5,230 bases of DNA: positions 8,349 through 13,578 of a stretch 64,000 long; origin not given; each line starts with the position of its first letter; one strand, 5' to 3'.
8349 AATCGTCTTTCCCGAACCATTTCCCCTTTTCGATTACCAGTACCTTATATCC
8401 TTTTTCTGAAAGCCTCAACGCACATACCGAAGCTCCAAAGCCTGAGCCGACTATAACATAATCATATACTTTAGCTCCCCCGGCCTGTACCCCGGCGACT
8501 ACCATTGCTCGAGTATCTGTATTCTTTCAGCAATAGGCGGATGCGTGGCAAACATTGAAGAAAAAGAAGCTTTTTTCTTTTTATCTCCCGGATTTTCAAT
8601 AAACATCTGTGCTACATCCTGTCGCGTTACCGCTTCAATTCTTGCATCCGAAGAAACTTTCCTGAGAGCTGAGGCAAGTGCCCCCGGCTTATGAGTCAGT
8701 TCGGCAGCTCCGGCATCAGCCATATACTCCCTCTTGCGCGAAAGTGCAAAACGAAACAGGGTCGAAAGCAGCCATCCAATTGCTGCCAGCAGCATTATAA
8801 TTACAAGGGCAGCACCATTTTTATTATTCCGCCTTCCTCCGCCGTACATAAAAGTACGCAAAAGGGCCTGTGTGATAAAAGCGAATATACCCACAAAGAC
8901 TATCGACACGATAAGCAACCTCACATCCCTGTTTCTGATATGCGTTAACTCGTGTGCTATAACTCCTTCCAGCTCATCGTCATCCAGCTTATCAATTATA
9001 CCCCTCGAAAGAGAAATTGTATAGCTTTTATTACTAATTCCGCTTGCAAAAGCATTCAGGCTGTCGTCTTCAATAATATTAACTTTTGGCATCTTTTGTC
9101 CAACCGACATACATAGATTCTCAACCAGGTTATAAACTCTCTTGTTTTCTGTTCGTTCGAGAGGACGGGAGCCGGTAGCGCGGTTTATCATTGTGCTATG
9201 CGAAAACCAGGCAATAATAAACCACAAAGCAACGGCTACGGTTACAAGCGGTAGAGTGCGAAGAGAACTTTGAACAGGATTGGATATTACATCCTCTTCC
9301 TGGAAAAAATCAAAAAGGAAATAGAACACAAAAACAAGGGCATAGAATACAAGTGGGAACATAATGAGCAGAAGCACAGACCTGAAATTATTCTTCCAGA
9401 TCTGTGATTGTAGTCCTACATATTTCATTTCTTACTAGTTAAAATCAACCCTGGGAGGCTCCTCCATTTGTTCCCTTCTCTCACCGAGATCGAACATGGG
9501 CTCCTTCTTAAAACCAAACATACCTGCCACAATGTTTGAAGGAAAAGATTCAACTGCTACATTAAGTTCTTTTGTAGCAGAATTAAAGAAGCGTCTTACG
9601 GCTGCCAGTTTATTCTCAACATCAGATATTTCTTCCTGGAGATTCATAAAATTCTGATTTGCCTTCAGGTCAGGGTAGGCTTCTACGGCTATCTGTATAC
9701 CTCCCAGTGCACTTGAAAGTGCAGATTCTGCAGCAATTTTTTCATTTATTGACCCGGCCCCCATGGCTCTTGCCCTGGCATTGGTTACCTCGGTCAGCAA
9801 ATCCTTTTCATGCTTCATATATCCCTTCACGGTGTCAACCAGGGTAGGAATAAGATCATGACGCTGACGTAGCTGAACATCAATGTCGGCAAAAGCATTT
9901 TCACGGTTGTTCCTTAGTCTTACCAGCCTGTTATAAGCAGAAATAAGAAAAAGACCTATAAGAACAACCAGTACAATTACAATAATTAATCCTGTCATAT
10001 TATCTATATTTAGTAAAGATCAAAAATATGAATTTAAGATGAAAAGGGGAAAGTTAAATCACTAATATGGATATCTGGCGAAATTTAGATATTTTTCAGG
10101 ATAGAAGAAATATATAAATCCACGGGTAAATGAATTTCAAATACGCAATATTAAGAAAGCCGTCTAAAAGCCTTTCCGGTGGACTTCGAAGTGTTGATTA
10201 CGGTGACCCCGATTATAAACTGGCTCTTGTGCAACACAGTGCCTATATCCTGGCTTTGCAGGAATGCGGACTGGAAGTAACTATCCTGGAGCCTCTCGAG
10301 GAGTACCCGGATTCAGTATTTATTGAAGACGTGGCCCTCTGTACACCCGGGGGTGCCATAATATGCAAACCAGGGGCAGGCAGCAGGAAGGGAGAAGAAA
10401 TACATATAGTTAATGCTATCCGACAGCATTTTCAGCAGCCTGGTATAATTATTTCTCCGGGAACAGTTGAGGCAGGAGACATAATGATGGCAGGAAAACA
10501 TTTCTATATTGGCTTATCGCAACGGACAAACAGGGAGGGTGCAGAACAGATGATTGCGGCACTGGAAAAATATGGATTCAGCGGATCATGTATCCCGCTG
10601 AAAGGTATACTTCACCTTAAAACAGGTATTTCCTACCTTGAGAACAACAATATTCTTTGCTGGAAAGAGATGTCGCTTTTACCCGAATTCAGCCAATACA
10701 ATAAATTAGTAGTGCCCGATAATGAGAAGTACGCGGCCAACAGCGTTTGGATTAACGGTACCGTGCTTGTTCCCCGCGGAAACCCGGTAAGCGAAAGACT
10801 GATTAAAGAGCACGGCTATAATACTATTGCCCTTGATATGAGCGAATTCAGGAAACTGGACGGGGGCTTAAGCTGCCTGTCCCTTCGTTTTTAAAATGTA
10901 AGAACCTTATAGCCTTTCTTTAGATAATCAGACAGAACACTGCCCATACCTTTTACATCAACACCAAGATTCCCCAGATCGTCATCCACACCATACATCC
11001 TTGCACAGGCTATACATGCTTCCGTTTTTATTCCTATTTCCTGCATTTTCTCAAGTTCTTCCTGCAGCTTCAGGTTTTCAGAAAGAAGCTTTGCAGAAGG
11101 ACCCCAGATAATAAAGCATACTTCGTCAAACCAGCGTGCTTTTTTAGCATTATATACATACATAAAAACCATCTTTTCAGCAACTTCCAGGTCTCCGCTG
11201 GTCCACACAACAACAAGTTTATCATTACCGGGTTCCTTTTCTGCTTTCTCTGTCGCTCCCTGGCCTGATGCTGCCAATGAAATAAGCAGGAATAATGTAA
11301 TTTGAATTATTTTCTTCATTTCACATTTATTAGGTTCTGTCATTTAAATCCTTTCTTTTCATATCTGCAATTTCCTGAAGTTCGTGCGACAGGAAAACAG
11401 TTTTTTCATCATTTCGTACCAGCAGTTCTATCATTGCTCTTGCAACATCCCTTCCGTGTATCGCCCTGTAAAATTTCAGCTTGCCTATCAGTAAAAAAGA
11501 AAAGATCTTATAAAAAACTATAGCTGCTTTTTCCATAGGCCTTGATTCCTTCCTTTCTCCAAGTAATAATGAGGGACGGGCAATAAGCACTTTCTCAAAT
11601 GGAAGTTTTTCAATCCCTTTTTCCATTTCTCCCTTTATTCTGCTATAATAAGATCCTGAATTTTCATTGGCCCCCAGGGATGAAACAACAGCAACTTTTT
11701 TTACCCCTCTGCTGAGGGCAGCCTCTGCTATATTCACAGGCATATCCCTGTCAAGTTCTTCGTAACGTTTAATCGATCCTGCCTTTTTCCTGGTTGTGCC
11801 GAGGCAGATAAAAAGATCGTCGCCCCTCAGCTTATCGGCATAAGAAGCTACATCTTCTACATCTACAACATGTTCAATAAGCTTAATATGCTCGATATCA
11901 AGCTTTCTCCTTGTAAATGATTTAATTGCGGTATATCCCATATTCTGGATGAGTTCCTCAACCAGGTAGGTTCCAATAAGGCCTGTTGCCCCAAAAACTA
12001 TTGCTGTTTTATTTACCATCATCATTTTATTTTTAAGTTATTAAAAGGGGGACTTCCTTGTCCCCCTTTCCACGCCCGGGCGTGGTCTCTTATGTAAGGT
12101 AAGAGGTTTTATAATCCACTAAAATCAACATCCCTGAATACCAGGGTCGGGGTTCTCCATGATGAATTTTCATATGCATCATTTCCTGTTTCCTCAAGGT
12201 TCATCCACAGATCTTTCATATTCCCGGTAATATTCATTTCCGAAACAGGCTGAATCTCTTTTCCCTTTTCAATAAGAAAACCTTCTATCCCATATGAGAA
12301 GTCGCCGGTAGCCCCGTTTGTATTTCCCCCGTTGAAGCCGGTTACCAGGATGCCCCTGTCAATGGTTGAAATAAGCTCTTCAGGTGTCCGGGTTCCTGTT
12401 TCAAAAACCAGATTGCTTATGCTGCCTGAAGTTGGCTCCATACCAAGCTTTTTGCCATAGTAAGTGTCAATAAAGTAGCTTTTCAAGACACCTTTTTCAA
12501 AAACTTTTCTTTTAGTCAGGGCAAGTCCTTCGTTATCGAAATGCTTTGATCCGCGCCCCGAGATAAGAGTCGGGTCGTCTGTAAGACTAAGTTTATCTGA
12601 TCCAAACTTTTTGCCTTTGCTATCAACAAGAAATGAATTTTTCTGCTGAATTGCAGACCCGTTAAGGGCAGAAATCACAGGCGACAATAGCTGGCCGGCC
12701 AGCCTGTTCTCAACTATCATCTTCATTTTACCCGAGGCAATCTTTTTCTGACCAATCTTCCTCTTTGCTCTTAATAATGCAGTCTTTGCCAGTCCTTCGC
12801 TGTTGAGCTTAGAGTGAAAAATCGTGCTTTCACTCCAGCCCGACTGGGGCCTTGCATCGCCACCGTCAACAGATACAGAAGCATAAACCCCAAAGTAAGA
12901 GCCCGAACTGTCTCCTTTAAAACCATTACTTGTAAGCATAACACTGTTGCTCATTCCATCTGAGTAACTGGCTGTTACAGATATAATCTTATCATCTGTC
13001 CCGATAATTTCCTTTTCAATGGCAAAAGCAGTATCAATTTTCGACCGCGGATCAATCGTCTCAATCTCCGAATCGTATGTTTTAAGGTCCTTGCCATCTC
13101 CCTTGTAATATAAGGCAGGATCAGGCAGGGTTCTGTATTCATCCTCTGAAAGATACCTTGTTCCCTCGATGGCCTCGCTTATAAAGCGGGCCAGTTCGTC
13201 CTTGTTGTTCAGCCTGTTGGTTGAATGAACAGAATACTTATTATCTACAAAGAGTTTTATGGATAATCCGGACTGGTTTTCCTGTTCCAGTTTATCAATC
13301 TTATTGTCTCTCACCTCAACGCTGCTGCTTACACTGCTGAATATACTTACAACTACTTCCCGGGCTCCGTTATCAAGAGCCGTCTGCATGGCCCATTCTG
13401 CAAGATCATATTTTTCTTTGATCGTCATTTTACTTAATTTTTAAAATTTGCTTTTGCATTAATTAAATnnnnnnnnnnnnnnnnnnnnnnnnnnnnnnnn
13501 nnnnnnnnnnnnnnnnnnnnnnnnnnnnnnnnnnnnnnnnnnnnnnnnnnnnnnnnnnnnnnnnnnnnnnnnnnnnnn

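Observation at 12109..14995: Tat-exported (lipo)TldD with a signal-less TldE partner: a possible periplasmic TldDE protease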

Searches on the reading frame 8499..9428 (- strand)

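Call 72: search_protein_families(library=pfam, proteins=[window:8499-9428:-], max_evalue=0.01)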
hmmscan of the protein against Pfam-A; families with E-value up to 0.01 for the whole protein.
window:8499-9428:- (309 aa): 5 families
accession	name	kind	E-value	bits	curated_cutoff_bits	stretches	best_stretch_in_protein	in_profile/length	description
PF01435.24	Peptidase_M48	-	2.4e-35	122.5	20.3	1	94-309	3-185/186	Peptidase family M48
PF05569.17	Peptidase_M56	-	2.1e-06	27.6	31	1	47-182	90-222/296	BlaR1 peptidase M56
PF10263.15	SprT-like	-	0.00026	21.3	25.6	1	110-164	15-72/108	SprT-like family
PF04450.18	BSP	-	0.0005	20.4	23.8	1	118-164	62-113/207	Peptidase of plants and bacteria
PF18894.6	PhageMetallopep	-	0.0019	18.7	23.7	1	132-168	62-97/134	Putative phage metallopeptidase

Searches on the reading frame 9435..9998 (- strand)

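Call 72: search_protein_families(library=pfam, proteins=[window:9435-9998:-], max_evalue=0.01)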
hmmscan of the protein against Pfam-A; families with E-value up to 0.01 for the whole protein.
window:9435-9998:- (187 aa): 2 families
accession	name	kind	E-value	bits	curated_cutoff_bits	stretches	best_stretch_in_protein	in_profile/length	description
PF04011.17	LemA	-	6.5e-56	188.7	26.2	1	35-186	1-149/149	LemA family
PF09325.15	Vps5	-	0.00061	19.9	27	1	36-143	26-132/236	Vps5 C terminal like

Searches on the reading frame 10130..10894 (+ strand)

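Call 3: search_protein_families(library=pfam, proteins=[window:10130-10894:+])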
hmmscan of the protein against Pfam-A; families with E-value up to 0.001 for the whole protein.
window:10130-10894:+ (254 aa): 2 families
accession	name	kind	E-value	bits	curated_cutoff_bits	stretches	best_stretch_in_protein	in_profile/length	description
PF02274.22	ADI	-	1.4e-08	34.6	22.8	1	52-147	117-221/377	Arginine deiminase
PF19420.4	DDAH_eukar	-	4.6e-08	33.1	23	1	31-180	27-195/291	N,N dimethylarginine dimethylhydrolase, eukaryotic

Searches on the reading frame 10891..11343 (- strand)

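Call 3: search_protein_families(library=pfam, proteins=[window:10891-11343:-])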
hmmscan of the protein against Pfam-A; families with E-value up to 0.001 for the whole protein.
window:10891-11343:- (150 aa): 1 family
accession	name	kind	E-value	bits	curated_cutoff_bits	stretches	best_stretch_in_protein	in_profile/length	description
PF02635.20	DsrE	-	2.8e-07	31.1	22.7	1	74-150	33-116/116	DsrE/DsrF-like family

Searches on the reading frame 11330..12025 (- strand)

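Call 3: search_protein_families(library=pfam, proteins=[window:11330-12025:-])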
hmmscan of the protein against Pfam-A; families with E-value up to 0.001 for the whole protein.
window:11330-12025:- (231 aa): 3 families
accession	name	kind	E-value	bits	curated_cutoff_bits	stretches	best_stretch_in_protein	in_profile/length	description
PF13460.12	NAD_binding_10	-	1.2e-11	45.3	27.2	1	12-127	1-109/184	NAD(P)H-binding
PF01370.27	Epimerase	-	5.5e-09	36.2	20.9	1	9-207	2-230/240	NAD dependent epimerase/dehydratase family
PF05368.20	NmrA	-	0.00018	21.6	27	1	5-123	2-114/298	NmrA-like family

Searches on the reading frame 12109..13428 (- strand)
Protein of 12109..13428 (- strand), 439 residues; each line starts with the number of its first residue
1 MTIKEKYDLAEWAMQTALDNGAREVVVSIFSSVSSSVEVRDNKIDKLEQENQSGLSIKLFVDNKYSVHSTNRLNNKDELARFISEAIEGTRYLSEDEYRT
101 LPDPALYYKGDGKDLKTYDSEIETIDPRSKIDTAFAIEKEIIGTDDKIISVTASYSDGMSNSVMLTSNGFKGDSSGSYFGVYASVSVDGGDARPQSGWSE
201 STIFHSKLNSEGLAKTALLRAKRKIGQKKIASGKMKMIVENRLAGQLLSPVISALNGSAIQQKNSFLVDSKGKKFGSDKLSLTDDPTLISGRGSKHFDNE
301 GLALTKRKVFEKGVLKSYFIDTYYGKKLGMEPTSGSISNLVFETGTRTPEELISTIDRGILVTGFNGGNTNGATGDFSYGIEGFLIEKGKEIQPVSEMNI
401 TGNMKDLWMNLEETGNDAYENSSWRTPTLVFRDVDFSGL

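Call 3: search_protein_families(library=pfam, proteins=[window:12109-13428:-])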
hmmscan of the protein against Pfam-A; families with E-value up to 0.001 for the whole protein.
window:12109-13428:- (439 aa): 3 families
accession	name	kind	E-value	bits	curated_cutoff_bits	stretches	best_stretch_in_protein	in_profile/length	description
PF19289.4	PmbA_TldD_3rd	-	1.1e-62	211.5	22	1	232-438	1-220/220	PmbA/TldA metallopeptidase C-terminal domain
PF19290.4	PmbA_TldD_2nd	-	3e-10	41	20.9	1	122-224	3-108/109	PmbA/TldA metallopeptidase central domain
PF01523.21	PmbA_TldD_1st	-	4.6e-08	33.5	20.9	1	27-88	3-63/65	PmbA/TldA metallopeptidase domain 1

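Call 4: search_protein_families(library=ncbifam, proteins=[window:12109-13428:-])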
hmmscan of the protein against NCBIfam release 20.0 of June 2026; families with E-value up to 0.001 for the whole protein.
window:12109-13428:- (439 aa): 3 families
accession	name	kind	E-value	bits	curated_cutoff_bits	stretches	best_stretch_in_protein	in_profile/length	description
NF008268.0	PRK11040.1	equivalog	1.9e-49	168.6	438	1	21-432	30-439/446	metalloprotease PmbA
NF040952.1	Arch_mtprotase_TldD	equivalog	1.4e-26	93.2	635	1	15-414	5-408/443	zinc metalloprotease TldD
NF008006.0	PRK10735.1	equivalog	2.6e-16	59.2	513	1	207-417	220-444/481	metalloprotease TldD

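Call 40: search_solved_structures(query=window:12109-13428:-, show_alignments=1)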
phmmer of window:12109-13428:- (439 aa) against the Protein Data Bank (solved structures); distinct sequences matched with E-value up to 0.001: 9.
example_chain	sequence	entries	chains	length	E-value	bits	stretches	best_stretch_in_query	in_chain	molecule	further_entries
1vpb_A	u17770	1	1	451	3.2e-143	481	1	4-439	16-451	putative modulator of DNA gyrase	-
5nj5_B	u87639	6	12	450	2.1e-41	145.7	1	11-431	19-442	Metalloprotease PmbA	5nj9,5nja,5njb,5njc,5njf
3qtd_A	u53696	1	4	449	4.2e-41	144.6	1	21-430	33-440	PmbA protein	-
3tv9_A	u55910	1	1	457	6.1e-41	144.1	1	14-423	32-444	Putative peptide maturation protein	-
1vl4_A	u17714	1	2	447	2.7e-35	125.5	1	18-438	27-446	pmbA-related protein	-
5njf_A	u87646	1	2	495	7.8e-17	64.7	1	121-418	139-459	Metalloprotease TldD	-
5njc_A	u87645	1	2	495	1.1e-16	64.3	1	121-418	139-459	Metalloprotease TldD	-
5nj5_A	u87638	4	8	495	1.2e-16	64.1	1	121-418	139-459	Metalloprotease TldD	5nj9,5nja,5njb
6j6a_A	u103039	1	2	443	5.6e-13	52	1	242-418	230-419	Zinc-dependent protease, TldD/PmbA family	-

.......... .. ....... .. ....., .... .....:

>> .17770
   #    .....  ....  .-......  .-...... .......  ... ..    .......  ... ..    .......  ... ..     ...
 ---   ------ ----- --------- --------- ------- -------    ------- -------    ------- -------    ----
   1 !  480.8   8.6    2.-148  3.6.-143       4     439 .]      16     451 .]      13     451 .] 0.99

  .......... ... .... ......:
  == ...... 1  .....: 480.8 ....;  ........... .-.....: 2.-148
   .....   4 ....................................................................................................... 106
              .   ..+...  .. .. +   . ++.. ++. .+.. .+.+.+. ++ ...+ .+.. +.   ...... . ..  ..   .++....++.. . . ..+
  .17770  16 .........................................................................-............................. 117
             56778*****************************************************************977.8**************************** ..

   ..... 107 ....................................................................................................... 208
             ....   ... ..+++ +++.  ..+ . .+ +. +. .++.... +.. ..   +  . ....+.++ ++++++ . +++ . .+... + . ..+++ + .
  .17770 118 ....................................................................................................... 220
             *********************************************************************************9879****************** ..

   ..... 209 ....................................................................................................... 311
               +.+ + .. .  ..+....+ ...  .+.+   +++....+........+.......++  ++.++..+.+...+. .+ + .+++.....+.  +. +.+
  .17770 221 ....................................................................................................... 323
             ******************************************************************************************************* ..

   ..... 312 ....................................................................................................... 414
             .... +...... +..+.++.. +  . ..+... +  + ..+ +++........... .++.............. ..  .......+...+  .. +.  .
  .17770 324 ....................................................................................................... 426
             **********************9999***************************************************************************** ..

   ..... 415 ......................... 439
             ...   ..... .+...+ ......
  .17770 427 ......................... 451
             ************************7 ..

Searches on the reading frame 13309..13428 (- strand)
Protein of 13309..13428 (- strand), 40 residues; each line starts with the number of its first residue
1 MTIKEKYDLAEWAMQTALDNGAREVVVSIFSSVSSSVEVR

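Call 73: search_protein_families(library=pfam, proteins=[window:13309-13428:-], max_evalue=10)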
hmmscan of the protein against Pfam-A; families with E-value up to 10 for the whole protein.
seq(40 aa): 1 family
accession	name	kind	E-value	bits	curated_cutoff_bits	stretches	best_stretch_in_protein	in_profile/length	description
PF09475.16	Dot_icm_IcmQ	-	0.091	12.7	25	1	4-37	46-78/179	Dot/Icm secretion system protein (dot_icm_IcmQ)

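Call 74: search_protein_families(library=ncbifam, proteins=[window:13309-13428:-], max_evalue=10)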
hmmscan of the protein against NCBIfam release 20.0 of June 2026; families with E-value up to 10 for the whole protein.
seq(40 aa): 0 families
